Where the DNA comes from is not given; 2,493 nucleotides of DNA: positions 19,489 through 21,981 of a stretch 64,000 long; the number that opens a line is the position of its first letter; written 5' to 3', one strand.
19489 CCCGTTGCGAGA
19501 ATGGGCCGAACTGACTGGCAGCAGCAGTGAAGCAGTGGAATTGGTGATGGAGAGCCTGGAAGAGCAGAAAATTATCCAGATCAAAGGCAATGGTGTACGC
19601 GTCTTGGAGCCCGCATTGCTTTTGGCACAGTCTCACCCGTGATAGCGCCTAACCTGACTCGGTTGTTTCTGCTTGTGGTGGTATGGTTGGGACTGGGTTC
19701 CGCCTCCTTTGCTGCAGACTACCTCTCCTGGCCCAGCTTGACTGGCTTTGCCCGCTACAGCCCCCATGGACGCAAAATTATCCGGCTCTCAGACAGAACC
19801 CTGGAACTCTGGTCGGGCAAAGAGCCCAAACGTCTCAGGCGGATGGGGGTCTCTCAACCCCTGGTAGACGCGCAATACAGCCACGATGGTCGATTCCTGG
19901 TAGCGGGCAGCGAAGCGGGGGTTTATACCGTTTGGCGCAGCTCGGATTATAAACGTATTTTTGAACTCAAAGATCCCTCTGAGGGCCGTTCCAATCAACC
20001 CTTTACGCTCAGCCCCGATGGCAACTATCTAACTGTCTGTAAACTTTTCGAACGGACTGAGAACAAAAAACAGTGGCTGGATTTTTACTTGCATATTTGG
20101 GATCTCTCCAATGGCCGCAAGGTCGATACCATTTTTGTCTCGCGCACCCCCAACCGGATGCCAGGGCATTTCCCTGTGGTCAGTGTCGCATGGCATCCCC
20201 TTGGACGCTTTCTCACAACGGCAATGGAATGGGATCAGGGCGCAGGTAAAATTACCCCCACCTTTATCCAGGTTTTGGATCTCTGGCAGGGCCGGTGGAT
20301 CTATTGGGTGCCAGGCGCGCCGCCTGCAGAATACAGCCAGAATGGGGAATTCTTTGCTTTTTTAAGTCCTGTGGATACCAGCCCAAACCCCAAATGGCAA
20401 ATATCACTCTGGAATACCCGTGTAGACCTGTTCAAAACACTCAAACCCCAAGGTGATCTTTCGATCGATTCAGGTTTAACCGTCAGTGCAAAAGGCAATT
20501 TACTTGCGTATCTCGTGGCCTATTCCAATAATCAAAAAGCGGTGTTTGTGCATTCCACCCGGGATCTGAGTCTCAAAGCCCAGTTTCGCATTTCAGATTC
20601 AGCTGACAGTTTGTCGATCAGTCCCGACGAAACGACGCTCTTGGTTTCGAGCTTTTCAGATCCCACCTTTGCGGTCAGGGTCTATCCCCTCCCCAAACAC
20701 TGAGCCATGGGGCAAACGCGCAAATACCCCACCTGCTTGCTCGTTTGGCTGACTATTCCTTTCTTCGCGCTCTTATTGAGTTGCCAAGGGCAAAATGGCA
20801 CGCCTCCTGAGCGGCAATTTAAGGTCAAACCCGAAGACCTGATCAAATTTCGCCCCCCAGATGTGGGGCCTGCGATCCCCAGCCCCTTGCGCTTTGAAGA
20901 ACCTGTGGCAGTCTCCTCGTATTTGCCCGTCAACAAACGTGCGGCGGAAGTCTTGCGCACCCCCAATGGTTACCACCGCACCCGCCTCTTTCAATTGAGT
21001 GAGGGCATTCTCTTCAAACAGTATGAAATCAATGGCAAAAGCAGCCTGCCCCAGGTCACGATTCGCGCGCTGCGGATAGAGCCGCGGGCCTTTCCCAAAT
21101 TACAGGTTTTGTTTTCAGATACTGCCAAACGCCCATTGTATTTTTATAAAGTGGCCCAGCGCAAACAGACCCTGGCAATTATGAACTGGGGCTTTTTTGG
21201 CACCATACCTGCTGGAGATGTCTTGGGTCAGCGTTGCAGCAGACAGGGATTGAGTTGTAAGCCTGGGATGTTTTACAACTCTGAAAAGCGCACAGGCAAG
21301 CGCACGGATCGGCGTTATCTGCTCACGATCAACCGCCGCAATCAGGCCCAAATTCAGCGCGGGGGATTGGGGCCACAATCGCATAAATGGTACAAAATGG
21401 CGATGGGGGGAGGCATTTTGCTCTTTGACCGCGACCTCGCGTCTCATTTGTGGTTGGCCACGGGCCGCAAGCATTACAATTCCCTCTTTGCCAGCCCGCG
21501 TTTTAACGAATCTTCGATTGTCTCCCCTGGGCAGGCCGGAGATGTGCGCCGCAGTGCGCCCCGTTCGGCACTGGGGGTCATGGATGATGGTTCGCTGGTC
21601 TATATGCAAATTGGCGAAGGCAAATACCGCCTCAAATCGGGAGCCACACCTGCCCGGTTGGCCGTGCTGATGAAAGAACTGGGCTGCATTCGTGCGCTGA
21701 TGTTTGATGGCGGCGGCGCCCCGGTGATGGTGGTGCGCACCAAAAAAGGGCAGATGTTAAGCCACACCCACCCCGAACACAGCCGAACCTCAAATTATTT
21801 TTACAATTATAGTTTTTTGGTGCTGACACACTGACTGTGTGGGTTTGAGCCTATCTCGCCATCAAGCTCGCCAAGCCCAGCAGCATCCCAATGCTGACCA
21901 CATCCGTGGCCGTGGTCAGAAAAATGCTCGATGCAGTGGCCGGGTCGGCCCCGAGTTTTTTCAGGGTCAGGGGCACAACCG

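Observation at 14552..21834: uvrB appears co-transcribed with a NERD-like/tandem-pseudokinase membrane protein, a Crp-like regulator, a WD40 protein and a phosphodiester glycosidase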

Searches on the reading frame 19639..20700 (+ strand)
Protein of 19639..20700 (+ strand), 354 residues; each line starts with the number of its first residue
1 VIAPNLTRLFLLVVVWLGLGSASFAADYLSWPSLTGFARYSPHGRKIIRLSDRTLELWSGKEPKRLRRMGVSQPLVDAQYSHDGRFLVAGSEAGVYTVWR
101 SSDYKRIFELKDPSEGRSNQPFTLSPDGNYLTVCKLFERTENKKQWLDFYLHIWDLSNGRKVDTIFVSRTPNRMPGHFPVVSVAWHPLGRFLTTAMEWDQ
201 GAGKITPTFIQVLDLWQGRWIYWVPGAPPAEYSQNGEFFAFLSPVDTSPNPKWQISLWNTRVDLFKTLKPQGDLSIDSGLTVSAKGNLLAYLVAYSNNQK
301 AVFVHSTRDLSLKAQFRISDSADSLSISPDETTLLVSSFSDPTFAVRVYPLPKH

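Call 7: search_protein_families(library=pfam, proteins=[window:19639-20700:+], max_evalue=0.01)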
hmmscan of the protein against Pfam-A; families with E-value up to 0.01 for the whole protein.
window:19639-20700:+ (354 aa): 9 families
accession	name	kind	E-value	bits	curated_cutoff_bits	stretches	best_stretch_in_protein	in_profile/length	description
PF23414.1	Beta-prop_EML_2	-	3.6e-09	36.8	90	1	51-134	18-99/266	Echinoderm microtubule-associated protein second beta-propeller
PF25174.1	Beta-prop_THOC3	-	4.7e-09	36.1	305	1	51-134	67-147/272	THOC3 beta-propeller domain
PF00400.38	WD40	-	1.1e-08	35.7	27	0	174-199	7-32/39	WD domain, G-beta repeat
PF24817.1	WD40_WDHD1_1st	-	1.6e-07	31.2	109.9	1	29-114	184-264/291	WDHD1 first WD40 domain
PF25460.1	Beta-prop_Aladin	-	5.5e-05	22.9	171.1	0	174-199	107-132/340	Aladin seven-bladed propeller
PF25168.1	Beta-prop_WDR36-Utp21_2nd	-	0.00026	20.9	84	0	70-134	238-299/335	WDR36/Utp21 second beta-propeller domain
PF24814.1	WD40_Prp19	-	0.0047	16.5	320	0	52-195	112-238/281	Prp19 WD40 domain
PF07676.18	PD40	-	0.0067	16.8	20.9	0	30-54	6-30/38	WD40-like Beta Propeller Repeat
PF25175.1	Beta-prop_WDR5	-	0.0085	15.8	250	0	52-164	115-216/296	WDR5 beta-propeller domain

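Call 8: search_protein_families(library=ncbifam, proteins=[window:19639-20700:+], max_evalue=0.01)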
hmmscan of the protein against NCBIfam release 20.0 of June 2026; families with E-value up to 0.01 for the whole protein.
window:19639-20700:+ (354 aa): 0 families

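Call 19: search_protein_families(library=padloc, proteins=[window:19639-20700:+], max_evalue=0.01)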
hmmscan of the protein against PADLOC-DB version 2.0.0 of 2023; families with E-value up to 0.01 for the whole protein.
window:19639-20700:+ (354 aa): 0 families

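Call 78: find_homologous_proteins(query=window:19639-20700:+, max_evalue=0.00001)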
Query window:19639-20700:+ (354 aa): 6 proteins with E <= 0.00001 among 2332 candidates.
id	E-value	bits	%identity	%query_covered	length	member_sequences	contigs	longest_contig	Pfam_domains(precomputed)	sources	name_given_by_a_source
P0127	9.0e-242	819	100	100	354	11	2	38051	PF25174.2,PF23381.2,PF25175.2,PF24817.2,PF00400.39,PF23414.2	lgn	-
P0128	9.5e-208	707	88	94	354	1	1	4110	PF25174.2,PF23381.2,PF25175.2,PF00400.39,PF23414.2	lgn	-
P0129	4.0e-203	692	87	96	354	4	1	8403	PF25174.2,PF24814.2,PF23381.2,PF25175.2,PF24817.2,PF00400.39,PF07676.19,PF23414.2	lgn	-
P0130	3.6e-147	508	66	94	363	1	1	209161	PF25168.2,PF25174.2,PF24814.2,PF23381.2,PF25173.2,PF24807.2,PF25175.2,PF24817.2,PF25460.2,PF00400.39,PF23414.2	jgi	jgi:WD40 repeat protein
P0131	1.5e-126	440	55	95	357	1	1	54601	PF25174.2,PF23381.2,PF00400.39,PF07676.19,PF23414.2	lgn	-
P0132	5.8e-125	435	57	95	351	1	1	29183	PF25174.2,PF23381.2,PF25175.2,PF00400.39,PF23414.2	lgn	-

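Call 79: find_encoding_contigs(protein=P0130, flank=10000, max_places=1)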
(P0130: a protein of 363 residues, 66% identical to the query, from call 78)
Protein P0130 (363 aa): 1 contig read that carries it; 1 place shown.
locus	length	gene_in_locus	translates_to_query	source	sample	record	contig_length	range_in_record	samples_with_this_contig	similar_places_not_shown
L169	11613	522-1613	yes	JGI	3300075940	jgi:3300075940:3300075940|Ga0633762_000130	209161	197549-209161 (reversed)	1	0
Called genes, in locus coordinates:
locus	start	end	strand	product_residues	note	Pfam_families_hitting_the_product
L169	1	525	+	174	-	PF00027:cNMP_binding, PF05732:RepL (weak)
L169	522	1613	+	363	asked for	PF00400:WD40 (faint), PF23381:Beta-prop_IFT122_1st, PF23414:Beta-prop_EML_2, PF24814:WD40_Prp19 (faint), PF24817:WD40_WDHD1_1st (faint), PF25173:Beta-prop_WDR3_1st (faint), PF25174:Beta-prop_THOC3, PF25175:Beta-prop_WDR5, +3 more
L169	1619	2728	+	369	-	PF09992:NAGPA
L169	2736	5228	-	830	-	PF05231:MASE1, PF03924:CHASE, PF00512:HisKA, PF02518:HATPase_c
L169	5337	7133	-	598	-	PF00009:GTP_EFTU, PF03144:GTP_EFTU_D2, PF22042:EF-G_D2, PF00679:EFG_C, PF21018:BipA_C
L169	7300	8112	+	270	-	PF07819:PGAP1 (faint), PF12146:Hydrolase_4, PF00561:Abhydrolase_1, PF12697:Abhydrolase_6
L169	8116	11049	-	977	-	PF00501:AMP-binding, PF01370:Epimerase (weak), PF07993:NAD_binding_4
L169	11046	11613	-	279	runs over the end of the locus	-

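Call 80: find_encoding_contigs(protein=P0131, flank=10000, max_places=1)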
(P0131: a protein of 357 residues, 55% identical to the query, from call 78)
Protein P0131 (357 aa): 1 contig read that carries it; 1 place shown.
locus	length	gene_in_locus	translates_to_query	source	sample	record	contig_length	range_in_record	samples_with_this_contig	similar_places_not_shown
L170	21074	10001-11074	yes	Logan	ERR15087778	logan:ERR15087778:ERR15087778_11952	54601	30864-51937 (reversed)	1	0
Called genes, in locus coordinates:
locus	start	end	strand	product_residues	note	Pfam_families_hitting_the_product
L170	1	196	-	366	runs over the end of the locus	PF00514:Arm (faint), PF12717:Cnd1 (faint), PF13513:HEAT_EZ (faint), PF13646:HEAT_2, PF02985:HEAT (weak), PF03130:HEAT_PBS (weak), PF13646:HEAT_2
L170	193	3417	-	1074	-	PF00930:DPPIV_N (faint), PF07676:PD40 (faint), PF26549:Tricorn_N, PF26550:Tricorn_2nd, PF14684:Tricorn_C1, PF14685:PDZ_Tricorn, PF03572:Peptidase_S41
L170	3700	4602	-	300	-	PF02749:QRPTase_N, PF01729:QRPTase_C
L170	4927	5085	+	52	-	PF02416:TatA_B_E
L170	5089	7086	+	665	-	PF00270:DEAD (faint), PF04851:ResIII, PF17757:UvrB_inter, PF27431:UvrB_3rd, PF00271:Helicase_C, PF12344:UvrB, PF02151:UVR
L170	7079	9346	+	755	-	PF00069:Pkinase, PF07714:PK_Tyr_Ser-Thr, PF01636:APH (faint), PF03109:ABC1 (faint), PF14531:Kinase-like (faint), PF06293:Kdo (faint), PF00069:Pkinase, PF07714:PK_Tyr_Ser-Thr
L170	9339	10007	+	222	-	PF00027:cNMP_binding, PF13545:HTH_Crp_2 (weak)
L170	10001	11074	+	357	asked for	PF00400:WD40 (faint), PF07676:PD40 (faint), PF23381:Beta-prop_IFT122_1st (faint), PF25174:Beta-prop_THOC3 (weak), PF23414:Beta-prop_EML_2 (weak)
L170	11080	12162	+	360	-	PF09992:NAGPA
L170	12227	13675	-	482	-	PF00069:Pkinase, PF07714:PK_Tyr_Ser-Thr, PF03109:ABC1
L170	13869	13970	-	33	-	-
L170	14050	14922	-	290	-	PF00756:Esterase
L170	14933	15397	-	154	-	PF03061:4HBT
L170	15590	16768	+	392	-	PF22694:CtpB_N-like, PF00595:PDZ, PF13180:PDZ_2, PF17820:PDZ_6, PF03572:Peptidase_S41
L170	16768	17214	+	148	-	PF02580:Tyr_Deacylase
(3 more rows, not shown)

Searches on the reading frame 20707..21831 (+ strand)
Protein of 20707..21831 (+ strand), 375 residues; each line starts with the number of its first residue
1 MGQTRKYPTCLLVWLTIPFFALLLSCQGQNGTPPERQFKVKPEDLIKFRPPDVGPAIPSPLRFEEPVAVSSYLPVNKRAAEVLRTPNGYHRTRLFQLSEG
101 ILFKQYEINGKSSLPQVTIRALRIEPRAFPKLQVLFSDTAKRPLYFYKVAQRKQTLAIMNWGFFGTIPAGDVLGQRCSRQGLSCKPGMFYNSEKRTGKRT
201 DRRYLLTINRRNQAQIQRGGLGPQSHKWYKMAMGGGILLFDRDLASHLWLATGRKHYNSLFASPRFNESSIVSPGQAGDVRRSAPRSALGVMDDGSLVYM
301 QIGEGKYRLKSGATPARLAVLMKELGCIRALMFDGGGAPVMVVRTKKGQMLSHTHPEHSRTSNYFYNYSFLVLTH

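Call 7: search_protein_families(library=pfam, proteins=[window:20707-21831:+], max_evalue=0.01)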
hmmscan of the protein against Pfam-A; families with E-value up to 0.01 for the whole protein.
window:20707-21831:+ (375 aa): 1 family
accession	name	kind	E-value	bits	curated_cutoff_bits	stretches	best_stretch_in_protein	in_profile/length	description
PF09992.14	NAGPA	-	9.6e-14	52.4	25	1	197-356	33-154/169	Phosphodiester glycosidase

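Call 8: search_protein_families(library=ncbifam, proteins=[window:20707-21831:+], max_evalue=0.01)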
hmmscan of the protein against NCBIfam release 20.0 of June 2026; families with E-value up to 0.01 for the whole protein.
window:20707-21831:+ (375 aa): 0 families

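Call 19: search_protein_families(library=padloc, proteins=[window:20707-21831:+], max_evalue=0.01)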
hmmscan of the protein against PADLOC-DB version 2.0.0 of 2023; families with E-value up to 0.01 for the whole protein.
window:20707-21831:+ (375 aa): 0 families
